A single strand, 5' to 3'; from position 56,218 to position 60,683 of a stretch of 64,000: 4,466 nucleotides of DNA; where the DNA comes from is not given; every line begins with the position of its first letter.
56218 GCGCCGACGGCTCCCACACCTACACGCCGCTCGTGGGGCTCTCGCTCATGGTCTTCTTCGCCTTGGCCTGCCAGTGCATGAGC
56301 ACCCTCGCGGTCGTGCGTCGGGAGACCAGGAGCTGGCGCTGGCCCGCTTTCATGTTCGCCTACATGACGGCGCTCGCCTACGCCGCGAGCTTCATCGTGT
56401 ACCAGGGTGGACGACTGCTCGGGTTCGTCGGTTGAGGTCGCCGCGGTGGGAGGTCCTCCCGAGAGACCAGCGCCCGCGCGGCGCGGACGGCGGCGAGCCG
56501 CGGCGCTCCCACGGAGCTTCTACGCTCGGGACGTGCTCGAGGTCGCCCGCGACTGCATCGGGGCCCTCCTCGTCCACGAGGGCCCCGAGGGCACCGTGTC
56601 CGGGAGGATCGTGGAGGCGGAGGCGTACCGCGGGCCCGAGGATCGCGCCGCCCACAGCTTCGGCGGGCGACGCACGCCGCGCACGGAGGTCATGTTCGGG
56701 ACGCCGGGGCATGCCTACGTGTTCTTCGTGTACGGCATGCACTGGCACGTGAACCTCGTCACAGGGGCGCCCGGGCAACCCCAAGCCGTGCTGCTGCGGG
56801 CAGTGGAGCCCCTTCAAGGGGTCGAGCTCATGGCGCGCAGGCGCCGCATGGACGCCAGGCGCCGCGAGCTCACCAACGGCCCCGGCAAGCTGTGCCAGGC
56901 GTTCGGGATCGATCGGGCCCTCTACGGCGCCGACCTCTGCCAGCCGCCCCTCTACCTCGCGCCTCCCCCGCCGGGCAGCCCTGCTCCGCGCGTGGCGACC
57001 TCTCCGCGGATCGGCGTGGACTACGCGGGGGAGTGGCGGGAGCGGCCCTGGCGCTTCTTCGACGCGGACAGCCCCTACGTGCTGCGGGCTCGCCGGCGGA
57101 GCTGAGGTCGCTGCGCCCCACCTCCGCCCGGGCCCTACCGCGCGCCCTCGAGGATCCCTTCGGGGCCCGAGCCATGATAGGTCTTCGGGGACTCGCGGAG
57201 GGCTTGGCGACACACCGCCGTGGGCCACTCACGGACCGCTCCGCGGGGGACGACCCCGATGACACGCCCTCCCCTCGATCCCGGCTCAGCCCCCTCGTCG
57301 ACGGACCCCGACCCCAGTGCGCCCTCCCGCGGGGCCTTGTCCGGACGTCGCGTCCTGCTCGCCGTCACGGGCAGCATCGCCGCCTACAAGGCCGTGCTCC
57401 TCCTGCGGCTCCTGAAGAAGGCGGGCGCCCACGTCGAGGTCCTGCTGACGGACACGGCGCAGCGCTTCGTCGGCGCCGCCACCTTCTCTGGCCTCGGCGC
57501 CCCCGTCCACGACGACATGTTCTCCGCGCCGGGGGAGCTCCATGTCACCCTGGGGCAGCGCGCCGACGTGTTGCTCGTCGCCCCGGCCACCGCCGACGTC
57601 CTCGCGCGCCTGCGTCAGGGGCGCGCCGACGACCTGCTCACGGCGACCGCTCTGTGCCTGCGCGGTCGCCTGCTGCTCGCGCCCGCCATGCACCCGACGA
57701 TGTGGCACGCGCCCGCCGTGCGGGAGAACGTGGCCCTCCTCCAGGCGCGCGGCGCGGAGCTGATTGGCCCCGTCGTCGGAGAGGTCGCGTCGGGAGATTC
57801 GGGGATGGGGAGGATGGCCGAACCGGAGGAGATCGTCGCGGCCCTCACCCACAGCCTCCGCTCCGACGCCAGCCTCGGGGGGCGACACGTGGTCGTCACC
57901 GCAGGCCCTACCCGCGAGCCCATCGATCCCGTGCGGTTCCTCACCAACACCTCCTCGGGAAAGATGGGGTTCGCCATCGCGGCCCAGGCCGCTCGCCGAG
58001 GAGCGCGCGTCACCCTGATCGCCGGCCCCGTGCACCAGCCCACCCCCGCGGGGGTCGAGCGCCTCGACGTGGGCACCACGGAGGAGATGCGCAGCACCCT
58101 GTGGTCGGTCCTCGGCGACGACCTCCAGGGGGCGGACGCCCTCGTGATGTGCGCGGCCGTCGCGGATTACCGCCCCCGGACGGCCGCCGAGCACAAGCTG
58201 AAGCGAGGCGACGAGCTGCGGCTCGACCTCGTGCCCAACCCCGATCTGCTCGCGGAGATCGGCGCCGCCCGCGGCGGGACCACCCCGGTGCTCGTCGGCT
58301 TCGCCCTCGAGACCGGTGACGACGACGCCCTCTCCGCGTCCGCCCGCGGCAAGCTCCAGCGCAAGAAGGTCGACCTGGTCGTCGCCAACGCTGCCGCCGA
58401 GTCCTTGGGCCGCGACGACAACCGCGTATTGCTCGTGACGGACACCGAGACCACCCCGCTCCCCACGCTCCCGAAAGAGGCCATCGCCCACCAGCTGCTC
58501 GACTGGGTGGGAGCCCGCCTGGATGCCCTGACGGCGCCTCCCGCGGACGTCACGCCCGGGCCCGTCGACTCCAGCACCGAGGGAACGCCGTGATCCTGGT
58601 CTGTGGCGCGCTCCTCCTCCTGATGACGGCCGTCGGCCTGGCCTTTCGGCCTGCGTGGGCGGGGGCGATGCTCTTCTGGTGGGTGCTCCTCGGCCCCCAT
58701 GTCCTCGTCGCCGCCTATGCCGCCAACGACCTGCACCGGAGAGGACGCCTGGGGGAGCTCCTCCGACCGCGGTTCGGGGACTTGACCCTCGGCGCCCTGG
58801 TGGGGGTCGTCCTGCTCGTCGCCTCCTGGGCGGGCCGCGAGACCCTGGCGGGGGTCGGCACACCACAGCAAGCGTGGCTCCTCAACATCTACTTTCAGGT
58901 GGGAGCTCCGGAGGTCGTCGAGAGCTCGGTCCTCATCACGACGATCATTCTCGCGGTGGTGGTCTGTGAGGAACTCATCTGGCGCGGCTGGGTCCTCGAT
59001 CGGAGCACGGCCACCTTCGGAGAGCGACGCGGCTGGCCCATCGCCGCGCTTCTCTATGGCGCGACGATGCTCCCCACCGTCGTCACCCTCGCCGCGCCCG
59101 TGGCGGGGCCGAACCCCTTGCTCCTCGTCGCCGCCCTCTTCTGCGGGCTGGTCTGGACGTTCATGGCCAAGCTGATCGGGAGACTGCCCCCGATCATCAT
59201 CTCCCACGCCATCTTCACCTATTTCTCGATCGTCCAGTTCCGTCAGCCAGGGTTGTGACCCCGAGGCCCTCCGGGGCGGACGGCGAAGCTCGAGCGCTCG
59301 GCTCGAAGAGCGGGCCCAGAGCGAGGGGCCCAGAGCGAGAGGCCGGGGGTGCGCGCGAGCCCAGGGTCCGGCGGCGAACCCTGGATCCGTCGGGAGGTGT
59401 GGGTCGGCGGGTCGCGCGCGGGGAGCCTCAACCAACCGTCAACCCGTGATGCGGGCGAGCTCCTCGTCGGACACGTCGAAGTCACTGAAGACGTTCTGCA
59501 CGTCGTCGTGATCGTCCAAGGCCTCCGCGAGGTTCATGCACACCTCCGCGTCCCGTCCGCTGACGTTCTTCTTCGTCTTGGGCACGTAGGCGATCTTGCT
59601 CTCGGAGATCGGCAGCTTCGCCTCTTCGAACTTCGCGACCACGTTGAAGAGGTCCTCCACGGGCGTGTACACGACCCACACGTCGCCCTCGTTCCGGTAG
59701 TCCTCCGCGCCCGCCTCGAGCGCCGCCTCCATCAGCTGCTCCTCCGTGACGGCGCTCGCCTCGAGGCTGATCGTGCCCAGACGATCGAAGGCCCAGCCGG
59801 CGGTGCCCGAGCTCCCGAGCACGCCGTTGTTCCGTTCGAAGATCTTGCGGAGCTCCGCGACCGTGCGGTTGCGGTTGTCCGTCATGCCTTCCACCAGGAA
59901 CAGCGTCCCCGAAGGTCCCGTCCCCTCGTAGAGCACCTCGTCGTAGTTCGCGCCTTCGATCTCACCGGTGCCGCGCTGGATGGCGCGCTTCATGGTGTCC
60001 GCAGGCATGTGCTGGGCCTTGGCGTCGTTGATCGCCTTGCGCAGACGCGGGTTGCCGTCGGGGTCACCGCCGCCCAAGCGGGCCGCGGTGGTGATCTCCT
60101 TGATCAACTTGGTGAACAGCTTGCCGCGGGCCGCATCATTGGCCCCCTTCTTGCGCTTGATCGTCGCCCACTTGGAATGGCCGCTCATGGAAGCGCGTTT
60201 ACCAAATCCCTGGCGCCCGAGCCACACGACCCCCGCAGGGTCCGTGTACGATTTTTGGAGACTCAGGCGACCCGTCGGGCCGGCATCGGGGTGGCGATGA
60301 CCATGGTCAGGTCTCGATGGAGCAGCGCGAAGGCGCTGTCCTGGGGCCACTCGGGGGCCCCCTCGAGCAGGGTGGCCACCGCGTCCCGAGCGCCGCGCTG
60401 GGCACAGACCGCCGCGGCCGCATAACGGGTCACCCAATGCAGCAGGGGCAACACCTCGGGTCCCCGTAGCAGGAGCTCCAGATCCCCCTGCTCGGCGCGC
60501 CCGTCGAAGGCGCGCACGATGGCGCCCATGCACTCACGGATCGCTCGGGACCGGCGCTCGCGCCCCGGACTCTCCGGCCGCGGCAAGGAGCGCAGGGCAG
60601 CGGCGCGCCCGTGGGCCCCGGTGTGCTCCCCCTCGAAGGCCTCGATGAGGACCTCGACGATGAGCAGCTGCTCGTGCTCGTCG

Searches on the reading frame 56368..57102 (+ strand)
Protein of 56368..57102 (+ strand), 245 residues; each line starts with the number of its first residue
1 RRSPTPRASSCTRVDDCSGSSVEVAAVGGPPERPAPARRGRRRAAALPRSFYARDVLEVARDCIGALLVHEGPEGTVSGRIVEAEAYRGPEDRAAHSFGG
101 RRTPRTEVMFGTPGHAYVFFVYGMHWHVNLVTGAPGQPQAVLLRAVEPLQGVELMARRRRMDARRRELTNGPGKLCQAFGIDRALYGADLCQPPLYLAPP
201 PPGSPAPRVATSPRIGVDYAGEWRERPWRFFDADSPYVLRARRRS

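Call 81: search_protein_families(library=pfam, proteins=[window:56368-57102:+], max_evalue=0.00001)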
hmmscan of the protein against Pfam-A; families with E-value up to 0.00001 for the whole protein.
window:56368-57102:+ (245 aa): 1 family
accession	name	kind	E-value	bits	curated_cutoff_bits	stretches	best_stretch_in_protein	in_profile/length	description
PF02245.21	Pur_DNA_glyco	-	1.5e-67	226.9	27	1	50-236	1-181/181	Methylpurine-DNA glycosylase (MPG)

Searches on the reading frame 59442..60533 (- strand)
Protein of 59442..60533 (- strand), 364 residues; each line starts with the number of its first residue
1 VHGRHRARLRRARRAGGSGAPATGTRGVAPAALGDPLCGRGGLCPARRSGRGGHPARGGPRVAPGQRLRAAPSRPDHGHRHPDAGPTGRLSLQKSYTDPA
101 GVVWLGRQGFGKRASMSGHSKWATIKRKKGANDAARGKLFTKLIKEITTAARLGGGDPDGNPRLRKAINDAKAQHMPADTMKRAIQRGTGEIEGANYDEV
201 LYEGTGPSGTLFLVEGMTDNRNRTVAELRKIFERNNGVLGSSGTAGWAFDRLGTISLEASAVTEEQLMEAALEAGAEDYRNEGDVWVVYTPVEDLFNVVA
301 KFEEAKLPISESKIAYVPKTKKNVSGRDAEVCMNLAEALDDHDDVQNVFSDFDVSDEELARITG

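Call 81: search_protein_families(library=pfam, proteins=[window:59442-60533:-], max_evalue=0.00001)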
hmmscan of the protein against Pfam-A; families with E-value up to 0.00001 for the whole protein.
window:59442-60533:- (364 aa): 2 families
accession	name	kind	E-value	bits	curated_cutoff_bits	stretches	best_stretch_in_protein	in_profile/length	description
PF01709.26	Transcrip_reg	-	3.5e-48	163.8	27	1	197-351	1-159/160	TACO1/YebC second and third domain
PF20772.2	TACO1_YebC_N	-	2.2e-32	111.8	36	1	120-191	1-73/73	TACO1/YebC protein N-terminal domain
